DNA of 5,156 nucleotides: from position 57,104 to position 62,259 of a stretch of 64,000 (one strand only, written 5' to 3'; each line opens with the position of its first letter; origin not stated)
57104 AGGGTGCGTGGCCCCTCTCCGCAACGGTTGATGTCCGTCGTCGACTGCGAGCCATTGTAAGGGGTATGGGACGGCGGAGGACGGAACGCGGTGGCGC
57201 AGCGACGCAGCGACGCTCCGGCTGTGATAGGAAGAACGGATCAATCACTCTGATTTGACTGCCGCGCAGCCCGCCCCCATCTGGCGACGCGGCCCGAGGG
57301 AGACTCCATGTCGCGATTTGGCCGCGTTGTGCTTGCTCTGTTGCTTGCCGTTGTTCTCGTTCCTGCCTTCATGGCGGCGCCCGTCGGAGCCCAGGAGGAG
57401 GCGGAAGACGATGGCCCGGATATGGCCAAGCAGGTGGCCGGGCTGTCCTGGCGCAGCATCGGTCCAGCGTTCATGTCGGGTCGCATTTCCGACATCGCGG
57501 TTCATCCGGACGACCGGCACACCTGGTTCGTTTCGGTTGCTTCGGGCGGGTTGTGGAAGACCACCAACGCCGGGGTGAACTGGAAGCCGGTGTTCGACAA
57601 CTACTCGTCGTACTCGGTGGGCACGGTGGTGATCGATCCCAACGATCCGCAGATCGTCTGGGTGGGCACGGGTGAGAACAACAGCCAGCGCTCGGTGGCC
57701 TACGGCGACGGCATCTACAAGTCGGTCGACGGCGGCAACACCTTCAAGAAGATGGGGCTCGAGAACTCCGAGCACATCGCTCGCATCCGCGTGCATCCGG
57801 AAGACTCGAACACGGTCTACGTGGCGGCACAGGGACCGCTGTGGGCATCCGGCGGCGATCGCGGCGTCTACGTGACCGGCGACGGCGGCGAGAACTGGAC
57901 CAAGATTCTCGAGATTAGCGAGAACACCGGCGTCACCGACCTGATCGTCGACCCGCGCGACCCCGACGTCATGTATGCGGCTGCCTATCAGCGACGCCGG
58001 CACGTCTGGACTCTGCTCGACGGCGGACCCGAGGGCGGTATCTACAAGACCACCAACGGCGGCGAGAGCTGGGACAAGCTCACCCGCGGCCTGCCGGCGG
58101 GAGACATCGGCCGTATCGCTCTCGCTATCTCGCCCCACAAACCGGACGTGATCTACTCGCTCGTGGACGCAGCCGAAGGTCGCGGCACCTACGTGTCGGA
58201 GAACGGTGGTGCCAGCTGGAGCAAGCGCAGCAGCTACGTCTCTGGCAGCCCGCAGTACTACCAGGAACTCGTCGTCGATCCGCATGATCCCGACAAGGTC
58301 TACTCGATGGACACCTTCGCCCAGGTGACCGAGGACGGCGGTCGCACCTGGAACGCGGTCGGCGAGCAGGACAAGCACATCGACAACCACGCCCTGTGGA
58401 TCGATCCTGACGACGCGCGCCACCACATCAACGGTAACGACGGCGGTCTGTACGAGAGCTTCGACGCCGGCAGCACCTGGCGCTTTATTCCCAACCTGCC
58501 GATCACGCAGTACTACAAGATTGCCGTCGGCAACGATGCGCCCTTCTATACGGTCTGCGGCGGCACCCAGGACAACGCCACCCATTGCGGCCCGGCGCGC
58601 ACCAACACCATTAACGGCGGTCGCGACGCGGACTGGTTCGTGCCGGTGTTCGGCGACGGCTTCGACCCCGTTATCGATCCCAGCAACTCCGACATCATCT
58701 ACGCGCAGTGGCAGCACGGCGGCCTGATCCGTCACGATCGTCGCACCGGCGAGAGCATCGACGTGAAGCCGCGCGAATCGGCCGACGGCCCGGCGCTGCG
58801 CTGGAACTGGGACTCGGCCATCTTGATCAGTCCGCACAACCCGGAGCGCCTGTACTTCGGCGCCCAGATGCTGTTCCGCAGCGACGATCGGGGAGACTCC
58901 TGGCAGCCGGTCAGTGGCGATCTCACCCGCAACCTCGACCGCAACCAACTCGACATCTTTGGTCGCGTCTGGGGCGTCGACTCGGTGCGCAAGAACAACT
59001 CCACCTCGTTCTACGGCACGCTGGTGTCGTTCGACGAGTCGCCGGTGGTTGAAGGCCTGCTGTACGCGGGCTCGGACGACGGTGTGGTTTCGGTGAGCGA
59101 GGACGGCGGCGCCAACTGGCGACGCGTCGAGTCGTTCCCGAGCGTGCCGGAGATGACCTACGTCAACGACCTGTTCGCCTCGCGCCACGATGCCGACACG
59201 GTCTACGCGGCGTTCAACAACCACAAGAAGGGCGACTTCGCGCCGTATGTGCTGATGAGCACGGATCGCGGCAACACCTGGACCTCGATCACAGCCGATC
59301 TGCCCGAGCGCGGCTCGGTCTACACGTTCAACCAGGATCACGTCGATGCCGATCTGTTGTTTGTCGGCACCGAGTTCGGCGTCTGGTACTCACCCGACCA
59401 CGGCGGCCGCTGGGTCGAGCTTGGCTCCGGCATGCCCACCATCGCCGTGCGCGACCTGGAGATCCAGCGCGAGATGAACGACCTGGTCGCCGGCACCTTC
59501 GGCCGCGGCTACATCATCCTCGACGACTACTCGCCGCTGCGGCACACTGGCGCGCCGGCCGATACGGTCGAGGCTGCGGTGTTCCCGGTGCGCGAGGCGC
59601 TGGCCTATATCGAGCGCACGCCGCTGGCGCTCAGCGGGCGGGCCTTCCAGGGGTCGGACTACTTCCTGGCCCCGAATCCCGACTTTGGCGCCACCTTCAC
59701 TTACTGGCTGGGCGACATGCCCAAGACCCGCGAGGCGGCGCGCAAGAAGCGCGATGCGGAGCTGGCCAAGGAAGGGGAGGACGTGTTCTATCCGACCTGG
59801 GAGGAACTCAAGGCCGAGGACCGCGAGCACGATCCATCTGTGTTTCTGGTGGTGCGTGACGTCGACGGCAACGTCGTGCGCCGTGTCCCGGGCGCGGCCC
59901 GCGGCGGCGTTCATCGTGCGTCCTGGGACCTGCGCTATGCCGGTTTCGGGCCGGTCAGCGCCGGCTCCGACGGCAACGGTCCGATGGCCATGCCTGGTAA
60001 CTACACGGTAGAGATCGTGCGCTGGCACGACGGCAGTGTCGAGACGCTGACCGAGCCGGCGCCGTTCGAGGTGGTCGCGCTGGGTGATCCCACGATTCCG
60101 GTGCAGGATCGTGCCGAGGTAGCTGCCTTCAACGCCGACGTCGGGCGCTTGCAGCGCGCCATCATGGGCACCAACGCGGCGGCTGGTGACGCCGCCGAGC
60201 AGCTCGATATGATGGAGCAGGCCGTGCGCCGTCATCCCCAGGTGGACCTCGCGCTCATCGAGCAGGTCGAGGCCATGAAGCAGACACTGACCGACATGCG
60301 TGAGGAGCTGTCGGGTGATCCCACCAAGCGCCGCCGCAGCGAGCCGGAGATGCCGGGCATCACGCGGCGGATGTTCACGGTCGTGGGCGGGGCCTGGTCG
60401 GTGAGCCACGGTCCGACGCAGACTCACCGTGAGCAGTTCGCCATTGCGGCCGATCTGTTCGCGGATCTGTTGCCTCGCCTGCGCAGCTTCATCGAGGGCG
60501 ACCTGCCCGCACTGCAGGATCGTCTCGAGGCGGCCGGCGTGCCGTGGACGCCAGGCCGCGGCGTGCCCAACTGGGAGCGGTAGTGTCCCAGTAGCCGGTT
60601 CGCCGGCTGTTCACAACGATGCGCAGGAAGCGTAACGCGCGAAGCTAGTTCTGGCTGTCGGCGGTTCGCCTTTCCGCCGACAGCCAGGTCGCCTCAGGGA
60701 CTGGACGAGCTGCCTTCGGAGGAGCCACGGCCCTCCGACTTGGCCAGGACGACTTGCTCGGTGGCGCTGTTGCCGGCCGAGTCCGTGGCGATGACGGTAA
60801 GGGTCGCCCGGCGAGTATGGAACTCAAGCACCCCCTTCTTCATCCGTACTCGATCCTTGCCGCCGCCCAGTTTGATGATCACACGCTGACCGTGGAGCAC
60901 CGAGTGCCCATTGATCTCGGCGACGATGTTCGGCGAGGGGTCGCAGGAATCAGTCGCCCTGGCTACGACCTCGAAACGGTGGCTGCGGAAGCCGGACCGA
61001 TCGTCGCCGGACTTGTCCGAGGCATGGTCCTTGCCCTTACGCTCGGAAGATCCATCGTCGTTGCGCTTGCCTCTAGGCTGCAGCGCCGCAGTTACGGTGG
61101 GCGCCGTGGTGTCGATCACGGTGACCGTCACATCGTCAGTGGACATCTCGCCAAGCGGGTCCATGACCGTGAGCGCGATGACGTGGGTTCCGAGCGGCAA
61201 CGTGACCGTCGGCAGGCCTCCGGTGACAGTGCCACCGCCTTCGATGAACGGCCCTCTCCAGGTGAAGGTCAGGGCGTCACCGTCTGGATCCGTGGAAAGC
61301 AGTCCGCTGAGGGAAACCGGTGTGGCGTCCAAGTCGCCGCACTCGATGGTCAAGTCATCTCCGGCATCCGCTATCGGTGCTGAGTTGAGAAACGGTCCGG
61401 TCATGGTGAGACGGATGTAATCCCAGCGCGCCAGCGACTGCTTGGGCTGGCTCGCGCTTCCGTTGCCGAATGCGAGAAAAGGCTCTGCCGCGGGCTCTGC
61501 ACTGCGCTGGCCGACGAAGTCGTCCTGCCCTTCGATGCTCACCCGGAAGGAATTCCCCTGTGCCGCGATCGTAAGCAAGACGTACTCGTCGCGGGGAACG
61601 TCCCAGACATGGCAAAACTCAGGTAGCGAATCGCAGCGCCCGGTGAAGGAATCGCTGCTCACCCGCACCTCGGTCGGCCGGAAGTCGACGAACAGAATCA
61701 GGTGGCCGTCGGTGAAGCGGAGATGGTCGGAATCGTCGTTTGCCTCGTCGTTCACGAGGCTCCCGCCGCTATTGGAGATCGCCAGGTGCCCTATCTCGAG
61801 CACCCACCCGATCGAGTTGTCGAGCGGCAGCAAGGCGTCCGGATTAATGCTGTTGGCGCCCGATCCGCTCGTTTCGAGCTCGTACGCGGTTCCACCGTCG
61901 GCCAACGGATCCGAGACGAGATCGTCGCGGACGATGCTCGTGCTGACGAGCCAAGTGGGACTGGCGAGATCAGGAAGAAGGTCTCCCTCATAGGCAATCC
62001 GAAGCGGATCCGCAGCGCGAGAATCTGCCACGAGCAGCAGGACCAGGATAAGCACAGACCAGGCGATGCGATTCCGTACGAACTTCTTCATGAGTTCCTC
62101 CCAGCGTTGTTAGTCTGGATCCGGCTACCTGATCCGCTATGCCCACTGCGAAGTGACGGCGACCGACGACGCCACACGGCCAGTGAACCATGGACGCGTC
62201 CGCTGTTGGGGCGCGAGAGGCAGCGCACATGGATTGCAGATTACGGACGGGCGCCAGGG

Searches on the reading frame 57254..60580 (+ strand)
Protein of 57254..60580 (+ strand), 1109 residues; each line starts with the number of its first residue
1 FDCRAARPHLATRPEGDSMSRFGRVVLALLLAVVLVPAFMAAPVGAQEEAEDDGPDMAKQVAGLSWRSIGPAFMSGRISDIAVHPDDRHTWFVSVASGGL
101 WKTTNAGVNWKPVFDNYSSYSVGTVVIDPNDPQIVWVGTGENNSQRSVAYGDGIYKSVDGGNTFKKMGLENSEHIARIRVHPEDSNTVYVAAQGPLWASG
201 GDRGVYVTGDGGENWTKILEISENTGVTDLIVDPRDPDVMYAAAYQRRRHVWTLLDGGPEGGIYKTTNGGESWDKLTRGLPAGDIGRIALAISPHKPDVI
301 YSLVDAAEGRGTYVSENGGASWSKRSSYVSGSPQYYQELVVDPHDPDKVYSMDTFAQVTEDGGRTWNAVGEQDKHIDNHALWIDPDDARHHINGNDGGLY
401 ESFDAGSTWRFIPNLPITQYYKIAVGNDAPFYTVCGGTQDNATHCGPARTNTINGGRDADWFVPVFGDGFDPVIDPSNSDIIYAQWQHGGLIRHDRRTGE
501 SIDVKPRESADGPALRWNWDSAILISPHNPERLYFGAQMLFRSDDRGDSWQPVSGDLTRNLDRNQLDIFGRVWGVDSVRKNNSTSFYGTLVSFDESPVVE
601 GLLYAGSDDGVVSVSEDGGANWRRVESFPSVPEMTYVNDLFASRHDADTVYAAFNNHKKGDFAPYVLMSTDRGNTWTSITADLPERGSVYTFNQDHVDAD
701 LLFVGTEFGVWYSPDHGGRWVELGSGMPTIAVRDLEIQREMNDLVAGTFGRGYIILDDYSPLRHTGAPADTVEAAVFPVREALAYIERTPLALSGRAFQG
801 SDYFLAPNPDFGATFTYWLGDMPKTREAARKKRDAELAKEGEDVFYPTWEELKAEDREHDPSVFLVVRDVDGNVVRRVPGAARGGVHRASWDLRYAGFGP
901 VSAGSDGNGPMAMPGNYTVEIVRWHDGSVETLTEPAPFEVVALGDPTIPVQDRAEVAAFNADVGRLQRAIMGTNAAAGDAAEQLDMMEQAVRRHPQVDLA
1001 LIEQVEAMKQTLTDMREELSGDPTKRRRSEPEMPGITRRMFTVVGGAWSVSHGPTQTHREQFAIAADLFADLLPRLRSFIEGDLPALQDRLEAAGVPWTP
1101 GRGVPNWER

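Call 29: search_protein_families(library=pfam, proteins=[window:57254-60580:+], max_evalue=0.0001)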
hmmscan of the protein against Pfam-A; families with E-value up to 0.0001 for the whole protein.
window:57254-60580:+ (1109 aa): 2 families
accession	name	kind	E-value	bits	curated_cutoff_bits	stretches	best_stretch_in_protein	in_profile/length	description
PF15902.12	Sortilin-Vps10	-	8.8e-34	117.5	33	3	154-278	3-114/446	Sortilin, neurotensin receptor 3,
PF02012.26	BNR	-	3.5e-09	35.7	27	0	541-552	1-12/12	BNR/Asp-box repeat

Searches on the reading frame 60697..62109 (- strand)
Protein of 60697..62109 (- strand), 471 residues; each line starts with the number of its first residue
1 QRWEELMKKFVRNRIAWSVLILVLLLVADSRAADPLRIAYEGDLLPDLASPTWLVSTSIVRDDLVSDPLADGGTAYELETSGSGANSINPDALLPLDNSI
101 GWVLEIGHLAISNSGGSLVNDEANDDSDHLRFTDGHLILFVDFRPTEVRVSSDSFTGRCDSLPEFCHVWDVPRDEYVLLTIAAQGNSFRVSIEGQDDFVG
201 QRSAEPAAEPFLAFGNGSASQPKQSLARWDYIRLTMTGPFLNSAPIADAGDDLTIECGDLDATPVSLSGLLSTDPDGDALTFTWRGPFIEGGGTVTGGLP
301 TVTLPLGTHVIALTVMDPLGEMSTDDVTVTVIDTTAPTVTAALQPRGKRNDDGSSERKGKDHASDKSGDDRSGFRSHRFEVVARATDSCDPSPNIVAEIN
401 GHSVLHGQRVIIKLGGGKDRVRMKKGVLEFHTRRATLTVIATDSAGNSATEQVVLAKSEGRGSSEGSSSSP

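Call 29: search_protein_families(library=pfam, proteins=[window:60697-62109:-], max_evalue=0.0001)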
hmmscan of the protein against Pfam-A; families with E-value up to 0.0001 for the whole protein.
window:60697-62109:- (471 aa): 2 families
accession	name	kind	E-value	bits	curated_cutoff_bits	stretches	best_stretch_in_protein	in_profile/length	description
PF17963.7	Big_9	-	6.1e-06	27.5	23.6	1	242-330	1-89/89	Bacterial Ig domain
PF22352.2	K319L-like_PKD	-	7.7e-06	26.3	27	0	249-331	1-84/84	K319L-like, PKD domain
